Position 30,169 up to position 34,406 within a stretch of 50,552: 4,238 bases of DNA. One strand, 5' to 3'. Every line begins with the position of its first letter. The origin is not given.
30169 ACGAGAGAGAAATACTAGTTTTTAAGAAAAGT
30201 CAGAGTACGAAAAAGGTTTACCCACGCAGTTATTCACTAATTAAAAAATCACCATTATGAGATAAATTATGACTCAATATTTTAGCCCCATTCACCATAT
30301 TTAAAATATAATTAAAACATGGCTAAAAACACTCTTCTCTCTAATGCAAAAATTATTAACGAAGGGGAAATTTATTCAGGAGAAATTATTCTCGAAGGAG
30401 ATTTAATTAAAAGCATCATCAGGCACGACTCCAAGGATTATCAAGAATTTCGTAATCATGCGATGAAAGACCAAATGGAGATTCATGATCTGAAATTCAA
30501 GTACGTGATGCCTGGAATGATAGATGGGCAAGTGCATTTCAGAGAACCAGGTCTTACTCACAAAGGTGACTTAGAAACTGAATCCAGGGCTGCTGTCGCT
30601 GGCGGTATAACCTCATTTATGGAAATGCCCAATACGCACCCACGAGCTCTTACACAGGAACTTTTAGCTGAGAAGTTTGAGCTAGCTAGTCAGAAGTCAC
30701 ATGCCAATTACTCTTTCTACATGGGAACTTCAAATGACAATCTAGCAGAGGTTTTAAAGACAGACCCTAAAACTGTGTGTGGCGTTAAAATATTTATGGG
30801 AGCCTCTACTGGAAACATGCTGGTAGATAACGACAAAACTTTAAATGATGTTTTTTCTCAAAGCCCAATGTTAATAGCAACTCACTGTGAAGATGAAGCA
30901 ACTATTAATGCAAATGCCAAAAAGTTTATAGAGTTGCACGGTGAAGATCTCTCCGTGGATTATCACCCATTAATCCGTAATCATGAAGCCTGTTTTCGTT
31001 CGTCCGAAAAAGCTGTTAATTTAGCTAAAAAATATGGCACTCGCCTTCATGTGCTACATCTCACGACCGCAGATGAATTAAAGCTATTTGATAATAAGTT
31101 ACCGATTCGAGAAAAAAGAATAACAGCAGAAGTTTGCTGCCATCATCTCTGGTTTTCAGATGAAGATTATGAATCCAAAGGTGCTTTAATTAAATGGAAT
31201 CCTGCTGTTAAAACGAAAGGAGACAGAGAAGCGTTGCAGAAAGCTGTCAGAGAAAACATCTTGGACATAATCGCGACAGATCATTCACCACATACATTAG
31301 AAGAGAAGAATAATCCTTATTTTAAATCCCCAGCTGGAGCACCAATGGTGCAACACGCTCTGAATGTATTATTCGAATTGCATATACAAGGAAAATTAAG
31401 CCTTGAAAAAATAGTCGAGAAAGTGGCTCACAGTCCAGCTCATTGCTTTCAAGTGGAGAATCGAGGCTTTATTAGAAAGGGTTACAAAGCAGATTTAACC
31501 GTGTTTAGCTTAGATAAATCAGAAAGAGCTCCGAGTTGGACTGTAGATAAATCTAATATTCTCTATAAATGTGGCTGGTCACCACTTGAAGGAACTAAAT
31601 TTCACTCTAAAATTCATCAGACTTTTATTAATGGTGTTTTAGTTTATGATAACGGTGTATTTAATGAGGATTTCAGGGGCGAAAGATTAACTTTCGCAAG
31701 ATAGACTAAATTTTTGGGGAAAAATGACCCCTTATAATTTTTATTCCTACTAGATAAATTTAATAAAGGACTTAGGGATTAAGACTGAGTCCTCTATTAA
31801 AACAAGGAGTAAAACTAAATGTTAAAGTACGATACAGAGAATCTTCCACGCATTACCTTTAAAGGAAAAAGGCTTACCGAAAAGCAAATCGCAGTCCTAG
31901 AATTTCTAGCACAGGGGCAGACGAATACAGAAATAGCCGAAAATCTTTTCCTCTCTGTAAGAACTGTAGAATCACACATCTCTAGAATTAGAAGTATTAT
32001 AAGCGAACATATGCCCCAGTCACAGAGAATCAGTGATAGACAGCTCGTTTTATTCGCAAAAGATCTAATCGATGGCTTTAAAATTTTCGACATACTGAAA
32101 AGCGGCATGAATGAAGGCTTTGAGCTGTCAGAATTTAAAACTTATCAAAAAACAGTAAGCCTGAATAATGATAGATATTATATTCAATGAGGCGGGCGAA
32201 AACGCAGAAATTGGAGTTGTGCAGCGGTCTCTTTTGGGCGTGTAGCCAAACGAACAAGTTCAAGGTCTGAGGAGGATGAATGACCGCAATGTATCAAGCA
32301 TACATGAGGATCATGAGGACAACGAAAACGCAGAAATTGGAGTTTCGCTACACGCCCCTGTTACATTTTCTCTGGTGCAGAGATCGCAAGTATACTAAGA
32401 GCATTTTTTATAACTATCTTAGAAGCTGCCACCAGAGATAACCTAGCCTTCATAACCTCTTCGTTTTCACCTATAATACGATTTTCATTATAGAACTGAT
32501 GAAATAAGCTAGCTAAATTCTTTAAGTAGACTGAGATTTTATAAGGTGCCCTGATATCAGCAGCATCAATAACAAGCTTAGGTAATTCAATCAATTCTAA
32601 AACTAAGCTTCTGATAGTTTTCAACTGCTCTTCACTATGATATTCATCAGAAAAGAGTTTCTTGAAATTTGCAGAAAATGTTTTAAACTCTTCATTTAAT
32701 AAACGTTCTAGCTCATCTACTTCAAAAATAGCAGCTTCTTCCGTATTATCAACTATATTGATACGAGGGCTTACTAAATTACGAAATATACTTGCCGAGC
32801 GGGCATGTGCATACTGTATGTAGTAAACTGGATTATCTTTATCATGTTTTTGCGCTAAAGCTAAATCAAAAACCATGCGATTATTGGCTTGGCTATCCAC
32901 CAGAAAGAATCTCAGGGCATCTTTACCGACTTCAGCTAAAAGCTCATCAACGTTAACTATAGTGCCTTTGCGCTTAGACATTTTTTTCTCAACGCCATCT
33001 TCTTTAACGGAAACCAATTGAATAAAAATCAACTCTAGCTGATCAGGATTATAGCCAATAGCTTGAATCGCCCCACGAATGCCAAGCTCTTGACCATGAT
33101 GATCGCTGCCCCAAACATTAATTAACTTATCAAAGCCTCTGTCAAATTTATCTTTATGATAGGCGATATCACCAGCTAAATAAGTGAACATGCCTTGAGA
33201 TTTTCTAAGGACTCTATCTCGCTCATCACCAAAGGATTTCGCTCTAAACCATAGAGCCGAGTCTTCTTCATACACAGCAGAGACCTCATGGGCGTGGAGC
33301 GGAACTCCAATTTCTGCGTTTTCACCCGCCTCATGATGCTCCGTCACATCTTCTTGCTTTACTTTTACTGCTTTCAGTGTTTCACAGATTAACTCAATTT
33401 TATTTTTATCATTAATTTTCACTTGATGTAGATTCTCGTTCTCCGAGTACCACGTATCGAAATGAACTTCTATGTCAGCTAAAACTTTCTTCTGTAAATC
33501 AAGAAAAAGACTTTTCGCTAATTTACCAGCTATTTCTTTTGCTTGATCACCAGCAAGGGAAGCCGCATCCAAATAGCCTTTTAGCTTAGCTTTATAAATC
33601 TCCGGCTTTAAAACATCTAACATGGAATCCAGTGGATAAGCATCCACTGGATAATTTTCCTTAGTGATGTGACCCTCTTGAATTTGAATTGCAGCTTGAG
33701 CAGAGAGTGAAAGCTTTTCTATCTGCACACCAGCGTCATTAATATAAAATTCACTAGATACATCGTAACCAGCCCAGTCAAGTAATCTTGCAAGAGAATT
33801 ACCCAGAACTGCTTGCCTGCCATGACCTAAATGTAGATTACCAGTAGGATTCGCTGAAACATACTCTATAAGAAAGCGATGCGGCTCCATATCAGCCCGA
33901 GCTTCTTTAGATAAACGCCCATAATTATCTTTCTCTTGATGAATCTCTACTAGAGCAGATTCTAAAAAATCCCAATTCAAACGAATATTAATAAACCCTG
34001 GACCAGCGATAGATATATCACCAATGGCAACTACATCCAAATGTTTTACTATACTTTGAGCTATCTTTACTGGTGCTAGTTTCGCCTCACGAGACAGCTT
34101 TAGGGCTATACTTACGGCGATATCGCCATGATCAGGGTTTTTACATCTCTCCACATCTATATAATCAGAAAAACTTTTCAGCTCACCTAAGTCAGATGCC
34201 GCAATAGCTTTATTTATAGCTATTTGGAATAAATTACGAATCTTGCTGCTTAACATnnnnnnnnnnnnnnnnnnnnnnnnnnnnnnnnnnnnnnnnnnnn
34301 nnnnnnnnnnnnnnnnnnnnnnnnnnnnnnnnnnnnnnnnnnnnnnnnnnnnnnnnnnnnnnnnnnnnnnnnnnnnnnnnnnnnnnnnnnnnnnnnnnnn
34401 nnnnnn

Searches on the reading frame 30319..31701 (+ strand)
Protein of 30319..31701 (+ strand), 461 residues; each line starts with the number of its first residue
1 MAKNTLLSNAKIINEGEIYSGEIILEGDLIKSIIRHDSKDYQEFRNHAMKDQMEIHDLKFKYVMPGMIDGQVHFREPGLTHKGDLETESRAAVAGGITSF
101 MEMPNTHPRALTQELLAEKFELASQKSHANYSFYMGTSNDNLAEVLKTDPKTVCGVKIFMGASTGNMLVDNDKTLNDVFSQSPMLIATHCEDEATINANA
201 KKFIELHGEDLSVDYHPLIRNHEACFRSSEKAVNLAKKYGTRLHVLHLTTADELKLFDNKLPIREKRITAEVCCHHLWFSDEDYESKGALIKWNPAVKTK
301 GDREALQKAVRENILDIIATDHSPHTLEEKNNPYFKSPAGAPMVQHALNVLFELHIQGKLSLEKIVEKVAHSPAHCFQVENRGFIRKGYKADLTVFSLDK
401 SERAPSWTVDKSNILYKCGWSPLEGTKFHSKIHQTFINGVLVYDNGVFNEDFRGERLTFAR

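Call 75: search_protein_families(library=pfam, proteins=[window:30319-31701:+], max_evalue=0.00001)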
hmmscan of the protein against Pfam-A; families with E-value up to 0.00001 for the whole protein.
window:30319-31701:+ (461 aa): 2 families
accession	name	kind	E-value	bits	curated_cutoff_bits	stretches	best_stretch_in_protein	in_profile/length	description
PF01979.26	Amidohydro_1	-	7.2e-21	75.2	25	1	62-442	1-345/345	Amidohydrolase family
PF07969.17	Amidohydro_3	-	2e-06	28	29.7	0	356-443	403-472/472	Amidohydrolase family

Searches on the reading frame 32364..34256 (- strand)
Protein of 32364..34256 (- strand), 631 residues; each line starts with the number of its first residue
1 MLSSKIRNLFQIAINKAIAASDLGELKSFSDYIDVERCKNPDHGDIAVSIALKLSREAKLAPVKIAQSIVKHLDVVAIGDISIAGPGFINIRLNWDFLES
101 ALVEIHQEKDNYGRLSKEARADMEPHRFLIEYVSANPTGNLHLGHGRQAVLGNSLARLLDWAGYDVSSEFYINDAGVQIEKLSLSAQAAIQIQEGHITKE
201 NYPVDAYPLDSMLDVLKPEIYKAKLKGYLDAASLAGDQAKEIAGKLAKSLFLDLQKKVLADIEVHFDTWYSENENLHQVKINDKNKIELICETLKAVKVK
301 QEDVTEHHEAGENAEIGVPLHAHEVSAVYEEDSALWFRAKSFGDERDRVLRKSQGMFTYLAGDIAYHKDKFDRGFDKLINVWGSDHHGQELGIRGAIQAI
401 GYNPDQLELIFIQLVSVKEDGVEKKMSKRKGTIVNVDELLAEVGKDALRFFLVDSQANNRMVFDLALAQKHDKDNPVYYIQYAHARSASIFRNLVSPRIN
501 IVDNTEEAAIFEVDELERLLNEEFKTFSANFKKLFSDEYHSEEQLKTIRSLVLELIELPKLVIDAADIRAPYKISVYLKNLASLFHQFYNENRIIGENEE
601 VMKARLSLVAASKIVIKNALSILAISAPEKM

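Call 19: find_homologous_proteins(query=window:32364-34256:-, max_evalue=1e-20)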
Query window:32364-34256:- (631 aa): 7978 proteins with E <= 1e-20 among 8000 candidates; the best 120 are listed.
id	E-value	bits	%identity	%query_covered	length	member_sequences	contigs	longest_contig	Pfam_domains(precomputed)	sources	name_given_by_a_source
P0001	0.0e+0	1384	100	100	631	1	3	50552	PF01406.26,PF05746.22,PF00750.26,PF00133.29,PF03485.22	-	-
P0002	0.0e+0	1377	100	100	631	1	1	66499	PF01406.26,PF05746.22,PF00750.26,PF00133.29,PF03485.22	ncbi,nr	ncbi:MAG: arginine--tRNA ligase [Candidatus Melainabacteria bacterium]|nr:arginine--tRNA ligase [Can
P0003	0.0e+0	1366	99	100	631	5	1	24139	PF01406.26,PF05746.22,PF00750.26,PF00133.29,PF03485.22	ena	-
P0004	0.0e+0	1364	99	100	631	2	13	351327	PF01406.26,PF05746.22,PF00750.26,PF00133.29,PF03485.22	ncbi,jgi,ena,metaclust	jgi:arginyl-tRNA synthetase|metaclust:\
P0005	0.0e+0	1343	97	100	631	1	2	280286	PF01406.26,PF05746.22,PF00750.26,PF00133.29,PF03485.22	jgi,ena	jgi:arginyl-tRNA synthetase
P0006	0.0e+0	1341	97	100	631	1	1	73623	PF01406.26,PF05746.22,PF00750.26,PF00133.29,PF03485.22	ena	-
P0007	0.0e+0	1314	96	100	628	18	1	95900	PF01406.26,PF05746.22,PF00750.26,PF00133.29,PF03485.22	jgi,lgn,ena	jgi:arginyl-tRNA synthetase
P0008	0.0e+0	1313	95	100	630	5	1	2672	PF01406.26,PF05746.22,PF00750.26,PF00133.29,PF03485.22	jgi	jgi:arginyl-tRNA synthetase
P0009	0.0e+0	1288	94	100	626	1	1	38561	PF09334.18,PF01406.26,PF05746.22,PF00750.26,PF00133.29,PF03485.22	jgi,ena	jgi:arginyl-tRNA synthetase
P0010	0.0e+0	1279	94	100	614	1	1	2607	PF01406.26,PF05746.22,PF00750.26,PF00133.29,PF03485.22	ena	-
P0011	0.0e+0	1279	94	100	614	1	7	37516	PF01406.26,PF05746.22,PF00750.26,PF00133.29,PF03485.22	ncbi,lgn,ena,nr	ncbi:MAG: arginine--tRNA ligase [Cyanobacteria bacterium REEB446]|nr:arginine--tRNA ligase [Cyanobac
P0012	0.0e+0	1279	94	100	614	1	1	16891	PF01406.26,PF05746.22,PF00750.26,PF00133.29,PF03485.22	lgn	-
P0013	0.0e+0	1275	94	100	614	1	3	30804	PF01406.26,PF05746.22,PF00750.26,PF00133.29,PF03485.22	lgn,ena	-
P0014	0.0e+0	1273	94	100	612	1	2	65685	PF01406.26,PF05746.22,PF00750.26,PF00133.29,PF03485.22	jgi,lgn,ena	jgi:arginyl-tRNA synthetase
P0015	0.0e+0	1273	94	100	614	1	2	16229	PF01406.26,PF05746.22,PF00750.26,PF00133.29,PF03485.22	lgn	-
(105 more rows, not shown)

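Call 70: predict_structure(alignment_id=A1)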
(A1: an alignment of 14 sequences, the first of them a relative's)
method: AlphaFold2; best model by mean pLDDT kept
length: 631 residues; sequences in the alignment: 14
mean_pLDDT: 52.3   pTM: 0.34
mean pLDDT of the five models: 52.3, 52.2, 51.6, 51.5, 48.3
residues with pLDDT >= 90: 1; 70-90: 137; 50-70: 191; < 50: 302
segments of 3 or more residues with pLDDT < 50: 34-46, 104-131, 133-148, 161-166, 173-178, 261-264, 270-281, 284-476, 567-571, 625-631
pLDDT, mean of each block of 10 residues (from residue 1): 73 88 79 45 51 78 86 79 71 67 46 40 42 39 44 51 48 46 70 78 60 67 67 63 60 55 51 38 46 37 31 30 29 24 25 25 28 25 24 32 31 34 41 41 34 28 31 47 65 62 61 67 53 69 80 74 51 60 77 62 75 73 47 27
secondary structure, 60 per line:
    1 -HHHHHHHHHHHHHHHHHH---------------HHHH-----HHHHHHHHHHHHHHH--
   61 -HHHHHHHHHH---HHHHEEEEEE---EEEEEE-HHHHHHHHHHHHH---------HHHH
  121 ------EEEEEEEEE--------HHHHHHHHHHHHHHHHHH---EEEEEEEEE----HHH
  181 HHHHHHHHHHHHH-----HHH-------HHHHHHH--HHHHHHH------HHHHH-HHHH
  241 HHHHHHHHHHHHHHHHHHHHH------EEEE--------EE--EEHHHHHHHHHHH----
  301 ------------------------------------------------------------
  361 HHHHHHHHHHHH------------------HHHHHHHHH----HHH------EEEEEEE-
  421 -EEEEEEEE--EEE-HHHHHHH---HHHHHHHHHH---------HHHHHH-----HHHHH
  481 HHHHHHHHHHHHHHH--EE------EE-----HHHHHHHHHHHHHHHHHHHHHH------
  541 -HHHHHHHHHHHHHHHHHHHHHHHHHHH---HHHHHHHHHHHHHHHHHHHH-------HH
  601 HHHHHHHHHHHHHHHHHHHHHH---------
elements in order: H2-19 H35-38 H44-58 H62-71 H75-78 E79-84 E88-93 H95-107 H117-120 E127-135 H144-161 E165-173 H178-193 H209-215 H218-224 H231-235 H237-261 E268-271 H286-296 H361-372 H391-399 E413-419 E422-429 E432-434 H436-442 H446-455 H465-470 H476-495 H513-534 H542-568 H572-591 H599-622

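Call 71: search_solved_structures(query=P0001, max_evalue=1e-20, show_alignments=1)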
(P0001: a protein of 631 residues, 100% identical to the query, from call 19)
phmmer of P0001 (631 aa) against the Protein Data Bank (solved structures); distinct sequences matched with E-value up to 1e-20: 3.
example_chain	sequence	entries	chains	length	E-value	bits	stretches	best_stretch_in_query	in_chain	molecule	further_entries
3fnr_A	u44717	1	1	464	2.7e-77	264.1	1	274-492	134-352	Arginyl-tRNA synthetase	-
2zue_A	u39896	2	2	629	4.9e-39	137.8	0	32-181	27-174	Arginyl-tRNA synthetase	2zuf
6ao8_A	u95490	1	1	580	2.4e-22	82.7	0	33-181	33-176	Arginine--tRNA ligase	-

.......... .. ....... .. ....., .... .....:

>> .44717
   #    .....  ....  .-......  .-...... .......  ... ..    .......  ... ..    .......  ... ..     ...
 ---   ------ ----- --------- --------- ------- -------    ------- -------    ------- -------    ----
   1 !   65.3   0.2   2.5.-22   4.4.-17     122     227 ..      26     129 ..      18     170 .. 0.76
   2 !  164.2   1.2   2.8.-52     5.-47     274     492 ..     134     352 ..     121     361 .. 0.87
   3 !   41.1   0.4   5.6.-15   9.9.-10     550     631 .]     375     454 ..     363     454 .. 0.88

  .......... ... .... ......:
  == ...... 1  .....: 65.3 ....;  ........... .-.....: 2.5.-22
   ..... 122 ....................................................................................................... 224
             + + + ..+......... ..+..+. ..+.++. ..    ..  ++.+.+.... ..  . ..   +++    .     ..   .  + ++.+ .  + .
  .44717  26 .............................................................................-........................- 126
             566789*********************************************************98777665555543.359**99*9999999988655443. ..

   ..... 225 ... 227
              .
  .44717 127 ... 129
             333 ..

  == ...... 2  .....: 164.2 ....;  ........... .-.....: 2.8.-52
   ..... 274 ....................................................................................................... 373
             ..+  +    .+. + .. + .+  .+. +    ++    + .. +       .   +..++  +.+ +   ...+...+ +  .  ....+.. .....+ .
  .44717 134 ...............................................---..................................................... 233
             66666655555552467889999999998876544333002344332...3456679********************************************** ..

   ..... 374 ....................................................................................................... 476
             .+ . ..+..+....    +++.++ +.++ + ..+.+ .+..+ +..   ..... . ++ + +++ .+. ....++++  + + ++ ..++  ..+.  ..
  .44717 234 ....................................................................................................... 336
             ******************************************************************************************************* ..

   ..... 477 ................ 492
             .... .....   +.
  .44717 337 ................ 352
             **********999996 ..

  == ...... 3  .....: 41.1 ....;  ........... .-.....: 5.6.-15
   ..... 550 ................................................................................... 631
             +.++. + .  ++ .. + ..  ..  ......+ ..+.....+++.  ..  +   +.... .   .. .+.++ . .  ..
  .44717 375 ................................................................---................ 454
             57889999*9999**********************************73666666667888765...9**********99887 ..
